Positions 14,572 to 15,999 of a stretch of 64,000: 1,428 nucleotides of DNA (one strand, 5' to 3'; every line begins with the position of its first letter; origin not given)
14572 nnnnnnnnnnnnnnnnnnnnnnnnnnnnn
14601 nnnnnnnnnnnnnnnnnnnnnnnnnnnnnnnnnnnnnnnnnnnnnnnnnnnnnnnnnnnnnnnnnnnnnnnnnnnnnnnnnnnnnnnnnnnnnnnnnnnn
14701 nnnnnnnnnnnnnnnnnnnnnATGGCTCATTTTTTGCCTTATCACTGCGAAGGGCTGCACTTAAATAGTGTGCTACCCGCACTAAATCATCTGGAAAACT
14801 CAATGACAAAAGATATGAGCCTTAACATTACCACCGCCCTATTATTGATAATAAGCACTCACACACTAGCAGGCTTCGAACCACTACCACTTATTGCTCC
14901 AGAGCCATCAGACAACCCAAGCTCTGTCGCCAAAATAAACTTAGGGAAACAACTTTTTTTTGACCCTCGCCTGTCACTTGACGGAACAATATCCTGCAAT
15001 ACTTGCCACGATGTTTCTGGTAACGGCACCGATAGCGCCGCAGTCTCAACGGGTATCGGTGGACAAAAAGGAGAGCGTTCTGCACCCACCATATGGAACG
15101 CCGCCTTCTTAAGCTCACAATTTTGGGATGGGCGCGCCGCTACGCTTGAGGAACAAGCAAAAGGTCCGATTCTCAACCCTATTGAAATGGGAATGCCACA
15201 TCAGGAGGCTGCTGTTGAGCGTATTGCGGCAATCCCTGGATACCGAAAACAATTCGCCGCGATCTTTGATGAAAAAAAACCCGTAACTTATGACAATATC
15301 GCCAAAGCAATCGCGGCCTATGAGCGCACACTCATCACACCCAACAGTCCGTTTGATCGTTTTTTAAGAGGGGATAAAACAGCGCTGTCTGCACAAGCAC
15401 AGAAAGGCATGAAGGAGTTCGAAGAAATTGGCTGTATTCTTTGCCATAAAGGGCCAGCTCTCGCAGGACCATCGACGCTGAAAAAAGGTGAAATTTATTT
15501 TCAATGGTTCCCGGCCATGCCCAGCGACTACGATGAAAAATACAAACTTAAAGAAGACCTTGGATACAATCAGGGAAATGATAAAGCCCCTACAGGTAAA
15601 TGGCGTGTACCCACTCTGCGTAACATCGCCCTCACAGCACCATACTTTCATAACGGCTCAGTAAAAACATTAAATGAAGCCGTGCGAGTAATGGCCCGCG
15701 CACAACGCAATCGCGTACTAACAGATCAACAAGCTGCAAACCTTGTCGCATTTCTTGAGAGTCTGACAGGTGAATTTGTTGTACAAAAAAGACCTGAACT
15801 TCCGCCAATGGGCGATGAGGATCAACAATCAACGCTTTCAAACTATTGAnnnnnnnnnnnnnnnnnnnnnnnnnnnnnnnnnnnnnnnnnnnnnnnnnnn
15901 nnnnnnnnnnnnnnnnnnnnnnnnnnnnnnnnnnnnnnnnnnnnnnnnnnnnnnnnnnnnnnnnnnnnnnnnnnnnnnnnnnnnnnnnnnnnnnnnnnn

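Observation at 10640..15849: AT-rich redox island: orphan CydA-like subunit, PAS-sigma54 activator and di-heme cytochrome c peroxidase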

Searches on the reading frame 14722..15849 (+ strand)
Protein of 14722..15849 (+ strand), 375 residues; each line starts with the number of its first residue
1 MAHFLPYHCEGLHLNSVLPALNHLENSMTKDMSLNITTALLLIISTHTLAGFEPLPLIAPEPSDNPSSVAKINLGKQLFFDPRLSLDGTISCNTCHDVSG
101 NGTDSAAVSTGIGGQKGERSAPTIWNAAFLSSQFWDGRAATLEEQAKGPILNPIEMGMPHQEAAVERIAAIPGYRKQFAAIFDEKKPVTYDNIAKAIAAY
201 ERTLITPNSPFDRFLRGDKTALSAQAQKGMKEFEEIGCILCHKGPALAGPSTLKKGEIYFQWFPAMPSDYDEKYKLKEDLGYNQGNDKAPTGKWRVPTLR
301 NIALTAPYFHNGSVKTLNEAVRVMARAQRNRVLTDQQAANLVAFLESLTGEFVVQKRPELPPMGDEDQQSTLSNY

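Call 3: search_protein_families(library=pfam, proteins=[window:14722-15849:+])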
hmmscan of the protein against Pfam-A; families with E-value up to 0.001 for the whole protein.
window:14722-15849:+ (375 aa): 3 families
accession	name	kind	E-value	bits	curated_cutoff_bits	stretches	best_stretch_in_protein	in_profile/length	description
PF03150.19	CCP_MauG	-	1.5e-62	211.1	25.6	1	70-219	2-148/149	Di-haem cytochrome c peroxidase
PF00034.26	Cytochrom_C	-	2e-08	35.8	21.3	0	229-348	4-89/90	Cytochrome c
PF21419.2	RoxA-like_Cyt-c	-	4.6e-06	26.5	26.7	1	297-327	5-35/39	RoxA-like, cytochrome c-like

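Call 4: search_protein_families(library=ncbifam, proteins=[window:14722-15849:+])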
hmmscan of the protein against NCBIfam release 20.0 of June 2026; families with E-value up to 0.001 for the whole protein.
window:14722-15849:+ (375 aa): 6 families
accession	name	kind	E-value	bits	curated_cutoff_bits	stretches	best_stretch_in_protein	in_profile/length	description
TIGR04039.1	MXAN_0977_Heme2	hypoth_equivalog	5.7e-64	216.3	362.85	1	62-330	2-281/336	MbnH family di-heme enzyme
TIGR03791.1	TTQ_mauG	equivalog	4e-49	167.4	443.85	1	69-243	3-177/291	tryptophan tryptophylquinone biosynthesis enzyme MauG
TIGR03981.2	SAM_quin_mod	hypoth_equivalog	2.2e-23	82.8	340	2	183-323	222-357/411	His-Xaa-Ser system-associated MauG-like protein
NF052341.1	hydrazine_gamma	equivalog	2.8e-10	39.7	625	1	295-348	282-339/339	hydrazine synthase subunit gamma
NF052342.1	hydrazine_BC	exception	2.5e-05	22.7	1250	0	294-345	632-687/690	hydrazine synthase subunit beta-gamma fusion subunit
NF040606.1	CytoC_perox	subfamily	6.7e-05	22.3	150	1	281-322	412-454/524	di-heme-cytochrome C peroxidase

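Call 35: search_solved_structures(query=window:14803-15849:+, show_alignments=1)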
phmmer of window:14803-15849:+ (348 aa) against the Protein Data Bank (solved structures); distinct sequences matched with E-value up to 0.001: 30.
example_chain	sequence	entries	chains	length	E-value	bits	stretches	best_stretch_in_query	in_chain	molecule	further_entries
3o5c_A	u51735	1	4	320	8.9e-80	271.6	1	20-339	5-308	Cytochrome c551 peroxidase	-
3hq9_A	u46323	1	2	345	8.1e-75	255.3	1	24-335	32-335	Cytochrome c551 peroxidase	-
4aal_A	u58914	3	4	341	3.2e-74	253.3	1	24-341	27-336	CYTOCHROME C551 PEROXIDASE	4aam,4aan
4aao_A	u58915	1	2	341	4.4e-74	252.9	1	24-341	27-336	CYTOCHROME C551 PEROXIDASE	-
3hq8_A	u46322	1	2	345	5.7e-74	252.5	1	24-335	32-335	Cytochrome c551 peroxidase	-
3hq6_A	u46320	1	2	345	1e-73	251.7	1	24-335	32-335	Cytochrome c551 peroxidase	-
1eb7_A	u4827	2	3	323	3.5e-73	249.9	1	22-334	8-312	CYTOCHROME C551 PEROXIDASE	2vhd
2c1u_A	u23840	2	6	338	4.6e-73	249.5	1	34-335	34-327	DI-HAEM CYTOCHROME C PEROXIDASE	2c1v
6fu3_A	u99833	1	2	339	5.6e-73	249.3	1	24-335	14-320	Protein CcpR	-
6qkn_A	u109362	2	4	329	5.8e-73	249.2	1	24-335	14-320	Cytochrome-c peroxidase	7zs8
1iqc_A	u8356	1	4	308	1.9e-72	247.5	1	33-341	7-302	di-heme peroxidase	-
1nml_A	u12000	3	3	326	1e-71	245.1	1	24-336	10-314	di-haem cytochrome c peroxidase | Cytochrome c peroxidase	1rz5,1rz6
3hq7_A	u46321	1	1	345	6.3e-71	242.5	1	24-335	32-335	Cytochrome c551 peroxidase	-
1zzh_A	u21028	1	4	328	2.2e-67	230.9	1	25-335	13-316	cytochrome c peroxidase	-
9qdt_A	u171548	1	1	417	2.2e-65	224.3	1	31-325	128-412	Probable cytochrome c peroxidase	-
6e1c_A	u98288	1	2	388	1.5e-40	142.7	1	34-302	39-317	Di-heme enzyme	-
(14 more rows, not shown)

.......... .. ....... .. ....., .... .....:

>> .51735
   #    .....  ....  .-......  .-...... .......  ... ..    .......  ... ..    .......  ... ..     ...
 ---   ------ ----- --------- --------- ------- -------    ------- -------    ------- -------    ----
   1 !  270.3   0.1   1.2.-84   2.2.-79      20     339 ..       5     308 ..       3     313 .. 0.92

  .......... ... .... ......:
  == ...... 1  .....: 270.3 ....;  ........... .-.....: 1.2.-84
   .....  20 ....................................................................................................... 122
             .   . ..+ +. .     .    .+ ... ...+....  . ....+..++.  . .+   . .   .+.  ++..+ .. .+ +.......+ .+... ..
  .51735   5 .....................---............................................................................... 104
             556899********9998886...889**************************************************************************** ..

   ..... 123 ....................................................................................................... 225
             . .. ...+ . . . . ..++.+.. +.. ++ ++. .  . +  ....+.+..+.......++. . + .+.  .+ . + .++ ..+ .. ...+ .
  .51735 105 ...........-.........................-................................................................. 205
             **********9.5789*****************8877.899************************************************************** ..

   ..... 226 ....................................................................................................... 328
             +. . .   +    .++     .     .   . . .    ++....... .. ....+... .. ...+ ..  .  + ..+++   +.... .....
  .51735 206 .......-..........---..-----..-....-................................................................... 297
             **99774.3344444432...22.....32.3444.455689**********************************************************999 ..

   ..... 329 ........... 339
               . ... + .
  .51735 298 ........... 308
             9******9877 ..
